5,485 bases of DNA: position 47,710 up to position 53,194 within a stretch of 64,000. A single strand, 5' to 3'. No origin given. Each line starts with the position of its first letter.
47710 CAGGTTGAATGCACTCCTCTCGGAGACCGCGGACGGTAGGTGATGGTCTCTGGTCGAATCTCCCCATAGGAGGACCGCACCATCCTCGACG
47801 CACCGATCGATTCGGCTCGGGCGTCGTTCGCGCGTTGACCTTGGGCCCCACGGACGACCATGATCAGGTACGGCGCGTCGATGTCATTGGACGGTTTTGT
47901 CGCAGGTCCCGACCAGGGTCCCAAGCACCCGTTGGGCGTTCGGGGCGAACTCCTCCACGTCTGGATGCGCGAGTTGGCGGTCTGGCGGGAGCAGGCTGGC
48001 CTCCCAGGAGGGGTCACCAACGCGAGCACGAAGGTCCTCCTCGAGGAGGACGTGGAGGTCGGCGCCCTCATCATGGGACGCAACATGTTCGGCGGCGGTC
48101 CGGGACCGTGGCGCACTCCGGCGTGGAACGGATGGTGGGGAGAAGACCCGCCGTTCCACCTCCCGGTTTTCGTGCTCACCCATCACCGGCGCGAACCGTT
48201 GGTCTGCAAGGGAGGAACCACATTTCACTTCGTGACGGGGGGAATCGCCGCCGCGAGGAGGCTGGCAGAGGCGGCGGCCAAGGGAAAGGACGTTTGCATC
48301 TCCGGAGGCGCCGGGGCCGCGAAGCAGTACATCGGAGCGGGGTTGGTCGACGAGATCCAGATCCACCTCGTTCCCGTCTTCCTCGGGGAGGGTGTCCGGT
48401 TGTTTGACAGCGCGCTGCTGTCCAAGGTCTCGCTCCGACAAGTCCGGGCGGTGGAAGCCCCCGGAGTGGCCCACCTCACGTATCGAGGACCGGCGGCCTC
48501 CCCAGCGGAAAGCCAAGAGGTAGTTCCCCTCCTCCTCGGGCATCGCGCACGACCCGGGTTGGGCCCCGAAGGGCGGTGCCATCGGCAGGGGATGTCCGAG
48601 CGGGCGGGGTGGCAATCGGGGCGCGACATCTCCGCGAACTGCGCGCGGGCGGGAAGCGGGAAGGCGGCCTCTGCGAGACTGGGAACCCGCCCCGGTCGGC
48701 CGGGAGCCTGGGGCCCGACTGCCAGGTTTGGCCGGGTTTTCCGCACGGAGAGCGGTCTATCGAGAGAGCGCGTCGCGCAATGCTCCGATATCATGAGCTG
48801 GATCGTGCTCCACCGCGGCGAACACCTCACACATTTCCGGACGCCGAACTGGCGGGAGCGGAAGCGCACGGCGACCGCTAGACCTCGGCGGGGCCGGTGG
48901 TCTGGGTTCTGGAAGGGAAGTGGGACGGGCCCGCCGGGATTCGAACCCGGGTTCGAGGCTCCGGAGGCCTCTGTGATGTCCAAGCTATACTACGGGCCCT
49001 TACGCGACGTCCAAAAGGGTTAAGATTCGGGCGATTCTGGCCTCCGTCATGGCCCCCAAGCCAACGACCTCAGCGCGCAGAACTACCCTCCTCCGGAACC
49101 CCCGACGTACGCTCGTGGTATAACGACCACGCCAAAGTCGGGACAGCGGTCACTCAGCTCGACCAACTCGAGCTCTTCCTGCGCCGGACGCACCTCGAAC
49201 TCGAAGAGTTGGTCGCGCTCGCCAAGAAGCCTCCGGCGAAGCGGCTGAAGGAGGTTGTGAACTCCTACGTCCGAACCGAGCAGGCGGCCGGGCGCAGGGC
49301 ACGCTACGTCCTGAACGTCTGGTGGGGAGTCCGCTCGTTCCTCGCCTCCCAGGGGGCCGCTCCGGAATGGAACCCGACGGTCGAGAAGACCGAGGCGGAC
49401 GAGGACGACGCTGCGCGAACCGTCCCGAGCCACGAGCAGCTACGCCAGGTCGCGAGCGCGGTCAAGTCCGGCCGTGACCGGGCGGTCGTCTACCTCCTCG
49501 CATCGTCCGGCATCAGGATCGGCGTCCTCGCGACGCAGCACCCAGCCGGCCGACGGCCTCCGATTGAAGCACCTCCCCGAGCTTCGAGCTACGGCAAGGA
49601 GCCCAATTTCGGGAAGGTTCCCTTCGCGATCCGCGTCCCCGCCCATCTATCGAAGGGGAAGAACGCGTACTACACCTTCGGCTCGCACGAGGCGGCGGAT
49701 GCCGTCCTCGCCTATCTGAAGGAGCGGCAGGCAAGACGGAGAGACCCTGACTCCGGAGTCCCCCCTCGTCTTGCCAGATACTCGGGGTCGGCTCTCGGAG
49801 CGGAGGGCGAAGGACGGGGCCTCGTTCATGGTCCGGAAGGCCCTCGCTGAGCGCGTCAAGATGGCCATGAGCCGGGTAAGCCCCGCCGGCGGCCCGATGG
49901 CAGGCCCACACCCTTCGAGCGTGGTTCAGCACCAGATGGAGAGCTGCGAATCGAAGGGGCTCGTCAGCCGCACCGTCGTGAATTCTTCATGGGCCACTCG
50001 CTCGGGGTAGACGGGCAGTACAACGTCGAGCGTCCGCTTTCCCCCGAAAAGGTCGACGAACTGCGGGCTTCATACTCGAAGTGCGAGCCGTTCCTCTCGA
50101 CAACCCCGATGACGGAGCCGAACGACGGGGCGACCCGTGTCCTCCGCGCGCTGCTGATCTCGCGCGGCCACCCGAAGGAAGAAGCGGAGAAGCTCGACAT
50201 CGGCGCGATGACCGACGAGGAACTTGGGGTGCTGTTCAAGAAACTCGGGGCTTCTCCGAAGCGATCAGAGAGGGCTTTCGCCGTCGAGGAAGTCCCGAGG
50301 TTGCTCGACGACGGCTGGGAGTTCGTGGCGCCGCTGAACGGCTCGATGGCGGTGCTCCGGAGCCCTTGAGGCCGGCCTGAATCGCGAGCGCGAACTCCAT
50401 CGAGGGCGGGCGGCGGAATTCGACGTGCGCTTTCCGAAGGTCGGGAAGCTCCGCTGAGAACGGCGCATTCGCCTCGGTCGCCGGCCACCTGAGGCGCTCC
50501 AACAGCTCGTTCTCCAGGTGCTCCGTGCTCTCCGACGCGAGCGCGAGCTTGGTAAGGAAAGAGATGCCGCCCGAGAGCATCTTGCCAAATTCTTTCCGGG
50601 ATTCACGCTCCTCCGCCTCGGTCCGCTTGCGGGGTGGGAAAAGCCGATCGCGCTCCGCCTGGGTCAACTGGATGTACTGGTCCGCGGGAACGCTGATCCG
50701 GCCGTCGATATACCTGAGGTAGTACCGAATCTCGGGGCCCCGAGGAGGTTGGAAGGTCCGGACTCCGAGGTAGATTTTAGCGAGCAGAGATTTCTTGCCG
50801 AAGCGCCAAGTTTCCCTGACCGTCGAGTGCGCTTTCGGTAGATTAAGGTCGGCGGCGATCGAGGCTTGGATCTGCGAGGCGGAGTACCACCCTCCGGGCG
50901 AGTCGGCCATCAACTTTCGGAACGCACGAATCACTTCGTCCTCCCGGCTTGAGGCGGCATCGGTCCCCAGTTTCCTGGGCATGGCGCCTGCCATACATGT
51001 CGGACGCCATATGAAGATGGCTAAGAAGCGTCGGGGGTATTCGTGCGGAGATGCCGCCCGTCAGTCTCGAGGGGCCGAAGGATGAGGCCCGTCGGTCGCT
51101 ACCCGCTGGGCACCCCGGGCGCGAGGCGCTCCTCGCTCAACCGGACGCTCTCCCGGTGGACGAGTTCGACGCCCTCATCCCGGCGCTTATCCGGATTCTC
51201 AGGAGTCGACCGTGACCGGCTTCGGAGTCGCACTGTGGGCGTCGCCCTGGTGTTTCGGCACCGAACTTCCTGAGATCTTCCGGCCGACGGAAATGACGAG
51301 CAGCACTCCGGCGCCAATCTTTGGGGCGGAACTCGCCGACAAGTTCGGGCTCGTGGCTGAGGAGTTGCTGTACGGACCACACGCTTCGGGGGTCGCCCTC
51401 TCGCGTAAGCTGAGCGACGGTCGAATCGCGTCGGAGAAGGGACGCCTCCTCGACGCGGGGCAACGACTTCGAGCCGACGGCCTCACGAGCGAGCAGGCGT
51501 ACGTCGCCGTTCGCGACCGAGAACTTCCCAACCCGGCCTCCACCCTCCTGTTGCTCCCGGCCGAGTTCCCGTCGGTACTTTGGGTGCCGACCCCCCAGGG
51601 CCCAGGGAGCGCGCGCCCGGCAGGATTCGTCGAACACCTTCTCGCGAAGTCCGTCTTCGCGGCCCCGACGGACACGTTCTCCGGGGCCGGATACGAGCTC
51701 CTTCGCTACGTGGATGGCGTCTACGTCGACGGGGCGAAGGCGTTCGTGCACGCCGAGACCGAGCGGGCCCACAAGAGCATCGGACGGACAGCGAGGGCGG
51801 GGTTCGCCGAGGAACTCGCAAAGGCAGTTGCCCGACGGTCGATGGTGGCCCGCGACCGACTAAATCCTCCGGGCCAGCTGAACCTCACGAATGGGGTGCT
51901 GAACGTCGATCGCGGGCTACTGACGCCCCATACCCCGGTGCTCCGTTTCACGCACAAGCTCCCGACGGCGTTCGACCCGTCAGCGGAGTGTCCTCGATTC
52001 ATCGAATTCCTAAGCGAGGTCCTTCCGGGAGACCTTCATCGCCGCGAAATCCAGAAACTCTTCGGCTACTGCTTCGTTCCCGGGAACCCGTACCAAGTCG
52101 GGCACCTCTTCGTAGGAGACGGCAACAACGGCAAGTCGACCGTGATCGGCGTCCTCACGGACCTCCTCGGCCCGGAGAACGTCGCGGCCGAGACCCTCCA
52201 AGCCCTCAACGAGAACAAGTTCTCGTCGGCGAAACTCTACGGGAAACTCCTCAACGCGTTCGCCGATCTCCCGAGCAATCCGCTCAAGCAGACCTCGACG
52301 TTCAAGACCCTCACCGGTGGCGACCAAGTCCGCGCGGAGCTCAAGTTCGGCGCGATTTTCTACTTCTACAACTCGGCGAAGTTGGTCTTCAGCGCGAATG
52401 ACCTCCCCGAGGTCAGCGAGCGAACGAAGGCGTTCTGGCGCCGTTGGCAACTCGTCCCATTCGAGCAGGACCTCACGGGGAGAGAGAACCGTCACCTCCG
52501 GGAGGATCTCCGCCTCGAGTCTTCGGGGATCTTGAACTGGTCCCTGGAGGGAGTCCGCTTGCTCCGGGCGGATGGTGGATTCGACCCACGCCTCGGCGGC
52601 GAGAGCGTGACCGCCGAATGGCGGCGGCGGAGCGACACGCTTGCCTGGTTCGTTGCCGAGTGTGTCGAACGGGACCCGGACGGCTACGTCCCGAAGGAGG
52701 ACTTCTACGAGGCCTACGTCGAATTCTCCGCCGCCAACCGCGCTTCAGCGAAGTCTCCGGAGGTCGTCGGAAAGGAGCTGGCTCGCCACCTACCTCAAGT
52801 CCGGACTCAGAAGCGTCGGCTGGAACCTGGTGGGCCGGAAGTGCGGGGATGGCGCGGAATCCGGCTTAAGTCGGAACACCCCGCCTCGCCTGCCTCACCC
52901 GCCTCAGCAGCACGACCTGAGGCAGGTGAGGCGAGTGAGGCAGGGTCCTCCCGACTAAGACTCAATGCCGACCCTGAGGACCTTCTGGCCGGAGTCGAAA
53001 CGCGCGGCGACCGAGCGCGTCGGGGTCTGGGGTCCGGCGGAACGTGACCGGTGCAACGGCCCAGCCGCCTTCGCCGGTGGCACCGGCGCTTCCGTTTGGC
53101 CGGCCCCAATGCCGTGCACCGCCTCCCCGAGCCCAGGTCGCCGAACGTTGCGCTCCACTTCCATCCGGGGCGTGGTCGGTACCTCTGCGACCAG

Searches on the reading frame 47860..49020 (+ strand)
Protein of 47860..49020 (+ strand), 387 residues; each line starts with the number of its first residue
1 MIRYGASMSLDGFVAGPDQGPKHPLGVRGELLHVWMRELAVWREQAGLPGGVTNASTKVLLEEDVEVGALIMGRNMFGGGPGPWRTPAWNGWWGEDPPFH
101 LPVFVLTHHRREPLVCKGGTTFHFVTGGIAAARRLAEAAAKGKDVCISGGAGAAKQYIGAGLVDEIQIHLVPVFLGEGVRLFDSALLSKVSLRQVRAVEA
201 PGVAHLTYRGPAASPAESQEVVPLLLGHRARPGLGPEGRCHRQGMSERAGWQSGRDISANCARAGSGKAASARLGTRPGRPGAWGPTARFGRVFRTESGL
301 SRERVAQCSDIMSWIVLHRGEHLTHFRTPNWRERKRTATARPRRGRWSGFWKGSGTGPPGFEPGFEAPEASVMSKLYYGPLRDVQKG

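Call 41: search_protein_families(library=pfam, proteins=[window:47860-49020:+], max_evalue=0.001)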
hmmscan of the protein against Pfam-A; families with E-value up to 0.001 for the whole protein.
window:47860-49020:+ (387 aa): 1 family
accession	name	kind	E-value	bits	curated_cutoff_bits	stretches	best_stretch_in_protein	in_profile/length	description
PF01872.23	RibD_C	-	3.5e-15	56.8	24.1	1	4-197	5-188/197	RibD C-terminal domain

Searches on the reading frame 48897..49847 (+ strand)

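Call 41: search_protein_families(library=pfam, proteins=[window:48897-49847:+], max_evalue=0.001)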
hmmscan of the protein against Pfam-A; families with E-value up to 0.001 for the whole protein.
window:48897-49847:+ (317 aa): 0 families

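Call 87: search_protein_families(library=ncbifam, proteins=[window:48897-49847:+], max_evalue=0.001)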
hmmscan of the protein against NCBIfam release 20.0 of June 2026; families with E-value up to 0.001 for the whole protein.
window:48897-49847:+ (317 aa): 1 family
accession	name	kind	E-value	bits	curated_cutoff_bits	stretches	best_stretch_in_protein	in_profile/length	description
NF040815.2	recomb_XerA_Arch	equivalog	0.00014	21.6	220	1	104-209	26-129/263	site-specific tyrosine recombinase/integron integrase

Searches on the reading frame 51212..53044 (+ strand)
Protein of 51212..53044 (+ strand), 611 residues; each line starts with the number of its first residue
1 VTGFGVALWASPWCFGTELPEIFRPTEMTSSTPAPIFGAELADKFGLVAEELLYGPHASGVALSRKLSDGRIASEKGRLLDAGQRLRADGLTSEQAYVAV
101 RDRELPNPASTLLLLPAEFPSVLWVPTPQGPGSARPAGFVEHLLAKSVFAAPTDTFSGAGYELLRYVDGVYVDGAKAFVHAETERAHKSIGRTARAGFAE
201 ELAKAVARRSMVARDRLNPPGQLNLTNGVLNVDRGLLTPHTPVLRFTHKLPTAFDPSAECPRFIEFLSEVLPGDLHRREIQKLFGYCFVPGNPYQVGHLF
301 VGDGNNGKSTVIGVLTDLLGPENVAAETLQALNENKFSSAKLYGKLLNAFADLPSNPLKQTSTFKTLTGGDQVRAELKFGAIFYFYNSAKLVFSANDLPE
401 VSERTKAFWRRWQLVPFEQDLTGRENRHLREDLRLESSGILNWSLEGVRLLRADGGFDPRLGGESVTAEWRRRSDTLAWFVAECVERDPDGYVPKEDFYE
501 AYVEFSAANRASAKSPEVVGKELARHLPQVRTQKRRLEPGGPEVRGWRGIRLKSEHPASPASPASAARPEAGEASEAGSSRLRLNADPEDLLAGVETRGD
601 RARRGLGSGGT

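Call 41: search_protein_families(library=pfam, proteins=[window:51212-53044:+], max_evalue=0.001)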
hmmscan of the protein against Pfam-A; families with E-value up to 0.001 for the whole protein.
window:51212-53044:+ (611 aa): 3 families
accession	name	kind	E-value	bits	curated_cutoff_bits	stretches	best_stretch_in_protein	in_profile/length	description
PF19263.5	DUF5906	-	1.4e-18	68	27.6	1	300-411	1-114/114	Family of unknown function (DUF5906)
PF08706.16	D5_N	-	1.6e-10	41.9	22.4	1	181-271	53-144/145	D5 N terminal like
PF02257.21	RFX_DNA_binding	-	0.00085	20.3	27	0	476-541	4-66/79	RFX DNA-binding domain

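Call 87: search_protein_families(library=ncbifam, proteins=[window:51212-53044:+], max_evalue=0.001)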
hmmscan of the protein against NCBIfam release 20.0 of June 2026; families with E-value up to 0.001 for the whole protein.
window:51212-53044:+ (611 aa): 3 families
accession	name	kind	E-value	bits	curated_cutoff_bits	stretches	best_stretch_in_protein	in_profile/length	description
TIGR01613.1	primase_Cterm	subfamily_domain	3e-60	203.6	108.7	1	223-511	3-296/304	phage/plasmid primase, P4 family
NF011296.0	PRK14709.1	subfamily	1.5e-39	135.9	613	1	178-555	87-462/469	hypothetical protein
NF005477.0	PRK07078.1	subfamily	1.7e-31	109.2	1014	1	176-558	373-751/759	hypothetical protein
